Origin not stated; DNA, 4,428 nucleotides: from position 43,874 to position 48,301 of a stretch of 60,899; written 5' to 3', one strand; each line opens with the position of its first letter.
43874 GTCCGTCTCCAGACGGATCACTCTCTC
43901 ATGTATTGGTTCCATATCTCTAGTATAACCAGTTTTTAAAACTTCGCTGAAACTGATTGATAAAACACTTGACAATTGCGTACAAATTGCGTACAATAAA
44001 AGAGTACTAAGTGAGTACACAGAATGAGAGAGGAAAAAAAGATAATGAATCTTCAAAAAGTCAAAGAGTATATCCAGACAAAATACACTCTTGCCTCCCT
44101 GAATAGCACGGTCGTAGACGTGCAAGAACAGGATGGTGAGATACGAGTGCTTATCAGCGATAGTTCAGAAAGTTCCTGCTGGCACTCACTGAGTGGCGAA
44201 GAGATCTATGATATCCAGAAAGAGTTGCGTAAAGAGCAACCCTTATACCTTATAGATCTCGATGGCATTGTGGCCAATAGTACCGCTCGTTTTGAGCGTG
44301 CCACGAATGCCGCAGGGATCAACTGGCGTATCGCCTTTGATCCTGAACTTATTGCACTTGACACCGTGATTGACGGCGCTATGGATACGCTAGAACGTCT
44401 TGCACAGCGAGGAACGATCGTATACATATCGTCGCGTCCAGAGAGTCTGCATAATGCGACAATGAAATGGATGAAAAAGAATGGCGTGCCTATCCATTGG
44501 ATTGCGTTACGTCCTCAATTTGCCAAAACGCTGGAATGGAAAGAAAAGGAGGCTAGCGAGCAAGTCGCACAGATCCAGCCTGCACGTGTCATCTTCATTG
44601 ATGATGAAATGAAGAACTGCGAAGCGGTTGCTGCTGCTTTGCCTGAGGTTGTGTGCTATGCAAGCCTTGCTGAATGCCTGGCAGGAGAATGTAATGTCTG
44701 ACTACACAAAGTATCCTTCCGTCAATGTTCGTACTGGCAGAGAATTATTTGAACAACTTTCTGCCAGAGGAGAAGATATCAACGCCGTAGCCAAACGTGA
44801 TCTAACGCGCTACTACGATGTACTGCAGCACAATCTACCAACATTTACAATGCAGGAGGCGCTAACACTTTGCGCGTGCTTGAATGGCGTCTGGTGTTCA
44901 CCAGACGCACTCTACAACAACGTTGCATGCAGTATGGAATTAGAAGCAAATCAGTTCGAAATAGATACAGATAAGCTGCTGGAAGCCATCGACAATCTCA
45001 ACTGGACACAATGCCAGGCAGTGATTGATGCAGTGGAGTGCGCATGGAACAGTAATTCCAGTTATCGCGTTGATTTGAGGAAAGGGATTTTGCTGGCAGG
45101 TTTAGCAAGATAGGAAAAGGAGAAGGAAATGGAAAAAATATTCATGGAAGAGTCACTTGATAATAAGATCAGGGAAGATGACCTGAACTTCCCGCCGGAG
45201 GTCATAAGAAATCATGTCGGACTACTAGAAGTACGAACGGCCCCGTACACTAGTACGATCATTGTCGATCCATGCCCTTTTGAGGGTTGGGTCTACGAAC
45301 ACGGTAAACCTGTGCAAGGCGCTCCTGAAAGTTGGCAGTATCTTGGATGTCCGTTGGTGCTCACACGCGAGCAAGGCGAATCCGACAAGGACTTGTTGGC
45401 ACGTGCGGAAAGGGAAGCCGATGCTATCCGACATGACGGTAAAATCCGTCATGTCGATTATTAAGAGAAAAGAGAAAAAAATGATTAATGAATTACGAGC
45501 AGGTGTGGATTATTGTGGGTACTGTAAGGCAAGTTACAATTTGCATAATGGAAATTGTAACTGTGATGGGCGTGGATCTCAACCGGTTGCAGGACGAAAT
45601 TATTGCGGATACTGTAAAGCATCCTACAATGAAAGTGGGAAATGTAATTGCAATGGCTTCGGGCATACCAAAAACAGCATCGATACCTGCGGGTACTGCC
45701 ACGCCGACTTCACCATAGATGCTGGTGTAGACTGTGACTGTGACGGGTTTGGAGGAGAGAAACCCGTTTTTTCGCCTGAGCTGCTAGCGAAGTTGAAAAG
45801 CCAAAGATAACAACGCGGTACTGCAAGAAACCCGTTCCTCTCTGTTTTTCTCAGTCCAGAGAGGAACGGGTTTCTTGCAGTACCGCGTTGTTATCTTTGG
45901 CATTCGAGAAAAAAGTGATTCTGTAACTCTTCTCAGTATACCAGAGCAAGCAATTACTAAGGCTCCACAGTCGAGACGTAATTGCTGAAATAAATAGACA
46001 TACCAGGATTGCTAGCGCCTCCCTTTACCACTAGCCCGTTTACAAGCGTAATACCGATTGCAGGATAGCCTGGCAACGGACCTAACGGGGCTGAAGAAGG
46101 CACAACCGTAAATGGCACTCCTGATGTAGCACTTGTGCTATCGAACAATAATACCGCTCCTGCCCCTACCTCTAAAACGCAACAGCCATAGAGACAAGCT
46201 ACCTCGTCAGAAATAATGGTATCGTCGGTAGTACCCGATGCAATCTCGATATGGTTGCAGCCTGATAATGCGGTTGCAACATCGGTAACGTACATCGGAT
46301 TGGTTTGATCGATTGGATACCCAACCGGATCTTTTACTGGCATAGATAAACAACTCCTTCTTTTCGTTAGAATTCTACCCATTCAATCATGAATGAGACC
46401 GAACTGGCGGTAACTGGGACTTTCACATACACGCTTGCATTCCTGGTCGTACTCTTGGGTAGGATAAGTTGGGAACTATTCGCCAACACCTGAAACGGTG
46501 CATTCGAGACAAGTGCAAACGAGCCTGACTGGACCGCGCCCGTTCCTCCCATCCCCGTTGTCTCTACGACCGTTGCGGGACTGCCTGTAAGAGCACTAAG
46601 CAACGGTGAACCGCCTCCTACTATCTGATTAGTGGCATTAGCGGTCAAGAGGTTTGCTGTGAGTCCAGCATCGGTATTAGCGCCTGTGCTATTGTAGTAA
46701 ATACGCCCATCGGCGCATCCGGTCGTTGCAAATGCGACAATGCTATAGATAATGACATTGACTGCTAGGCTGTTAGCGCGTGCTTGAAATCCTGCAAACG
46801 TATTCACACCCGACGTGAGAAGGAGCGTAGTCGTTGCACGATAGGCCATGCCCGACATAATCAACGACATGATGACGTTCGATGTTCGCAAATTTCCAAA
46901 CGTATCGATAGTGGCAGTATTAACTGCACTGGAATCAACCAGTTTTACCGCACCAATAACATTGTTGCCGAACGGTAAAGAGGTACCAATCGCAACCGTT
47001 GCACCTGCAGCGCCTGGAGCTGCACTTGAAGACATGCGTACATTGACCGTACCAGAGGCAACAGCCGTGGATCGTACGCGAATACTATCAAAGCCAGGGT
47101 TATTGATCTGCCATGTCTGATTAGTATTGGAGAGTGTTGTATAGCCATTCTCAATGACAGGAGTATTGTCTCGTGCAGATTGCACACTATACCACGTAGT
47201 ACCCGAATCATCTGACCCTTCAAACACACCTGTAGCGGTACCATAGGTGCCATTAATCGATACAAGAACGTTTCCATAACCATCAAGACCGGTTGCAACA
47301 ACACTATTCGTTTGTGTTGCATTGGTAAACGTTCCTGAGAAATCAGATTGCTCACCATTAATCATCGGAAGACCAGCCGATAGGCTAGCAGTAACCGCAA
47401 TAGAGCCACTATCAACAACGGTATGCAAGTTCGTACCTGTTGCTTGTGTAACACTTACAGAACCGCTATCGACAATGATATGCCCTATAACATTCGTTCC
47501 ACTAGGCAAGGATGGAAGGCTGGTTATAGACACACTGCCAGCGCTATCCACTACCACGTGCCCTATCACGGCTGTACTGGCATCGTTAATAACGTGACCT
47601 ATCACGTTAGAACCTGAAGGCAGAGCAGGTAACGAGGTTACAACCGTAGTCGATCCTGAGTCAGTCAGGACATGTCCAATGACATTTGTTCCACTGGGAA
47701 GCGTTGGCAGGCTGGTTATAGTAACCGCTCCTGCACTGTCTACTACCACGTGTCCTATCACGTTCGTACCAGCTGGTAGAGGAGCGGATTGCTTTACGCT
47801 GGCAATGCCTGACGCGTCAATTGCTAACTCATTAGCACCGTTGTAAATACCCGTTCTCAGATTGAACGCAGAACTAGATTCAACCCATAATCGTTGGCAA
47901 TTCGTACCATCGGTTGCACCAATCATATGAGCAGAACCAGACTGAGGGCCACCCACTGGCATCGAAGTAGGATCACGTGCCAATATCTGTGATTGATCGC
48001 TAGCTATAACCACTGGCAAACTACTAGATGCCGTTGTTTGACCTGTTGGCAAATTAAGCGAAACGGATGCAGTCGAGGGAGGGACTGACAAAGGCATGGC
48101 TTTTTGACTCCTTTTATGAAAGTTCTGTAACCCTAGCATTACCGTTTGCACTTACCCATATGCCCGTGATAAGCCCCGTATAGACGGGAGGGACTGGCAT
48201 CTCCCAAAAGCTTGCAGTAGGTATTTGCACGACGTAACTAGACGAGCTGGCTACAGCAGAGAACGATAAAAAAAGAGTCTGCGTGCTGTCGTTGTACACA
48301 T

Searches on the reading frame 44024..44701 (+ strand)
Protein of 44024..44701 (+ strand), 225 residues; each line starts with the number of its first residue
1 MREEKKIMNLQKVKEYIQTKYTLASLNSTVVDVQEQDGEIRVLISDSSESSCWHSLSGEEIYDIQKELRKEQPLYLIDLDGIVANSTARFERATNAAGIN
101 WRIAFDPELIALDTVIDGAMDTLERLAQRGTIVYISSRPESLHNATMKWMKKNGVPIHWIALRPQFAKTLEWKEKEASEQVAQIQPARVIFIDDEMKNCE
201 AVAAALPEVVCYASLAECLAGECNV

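Call 15: search_protein_families(library=phrogs, proteins=[window:44024-44701:+], max_evalue=0.001)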
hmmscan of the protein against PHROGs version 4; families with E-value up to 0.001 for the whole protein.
window:44024-44701:+ (225 aa): 5 families
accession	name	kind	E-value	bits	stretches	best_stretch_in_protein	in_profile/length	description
phrog_415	-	other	2.3e-11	44.8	1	64-210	13-162/218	polynucleotide kinase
phrog_505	-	other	3.8e-07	30.9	1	66-176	155-253/295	polynucleotide kinase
phrog_5387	-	unknown function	6.9e-07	30.6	1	108-167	31-91/137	-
phrog_1238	-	moron, auxiliary metabolic gene and host takeover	1.5e-05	25.6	1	69-169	19-100/155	phosphoheptose isomerase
phrog_420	-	unknown function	0.00038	21.1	0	105-206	75-169/267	unknown function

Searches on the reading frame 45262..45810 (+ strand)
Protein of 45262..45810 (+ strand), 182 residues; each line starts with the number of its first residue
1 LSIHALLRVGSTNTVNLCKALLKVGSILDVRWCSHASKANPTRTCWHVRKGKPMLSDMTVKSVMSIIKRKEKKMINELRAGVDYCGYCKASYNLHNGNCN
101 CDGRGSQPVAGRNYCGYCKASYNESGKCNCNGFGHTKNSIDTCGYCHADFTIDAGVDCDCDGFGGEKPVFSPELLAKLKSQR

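Call 15: search_protein_families(library=phrogs, proteins=[window:45262-45810:+], max_evalue=0.001)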
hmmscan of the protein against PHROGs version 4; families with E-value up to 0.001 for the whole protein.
window:45262-45810:+ (182 aa): 0 families

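Call 108: search_protein_families(library=pfam, proteins=[window:45262-45810:+], max_evalue=0.001)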
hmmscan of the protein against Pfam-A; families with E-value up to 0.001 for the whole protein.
window:45262-45810:+ (182 aa): 1 family
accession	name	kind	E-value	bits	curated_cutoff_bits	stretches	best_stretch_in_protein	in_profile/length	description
PF25491.1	CCHC_BCL-11A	-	0.00024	21.5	27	0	142-152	3-13/28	BCL-11A-like CCHC zinc finger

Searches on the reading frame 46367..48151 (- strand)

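Call 10: search_protein_families(library=pfam, proteins=[window:46367-48151:-], max_evalue=1)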
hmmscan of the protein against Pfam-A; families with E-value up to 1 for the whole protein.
window:46367-48151:- (594 aa): 0 families

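Call 11: search_protein_families(library=phrogs, proteins=[window:46367-48151:-], max_evalue=1)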
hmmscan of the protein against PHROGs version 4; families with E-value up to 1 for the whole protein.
window:46367-48151:- (594 aa): 2 families
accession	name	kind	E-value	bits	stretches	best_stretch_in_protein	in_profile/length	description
phrog_14021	-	unknown function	0.0092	16.9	0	187-239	19-66/69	-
phrog_29539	-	unknown function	0.73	10.8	0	126-142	4-20/37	-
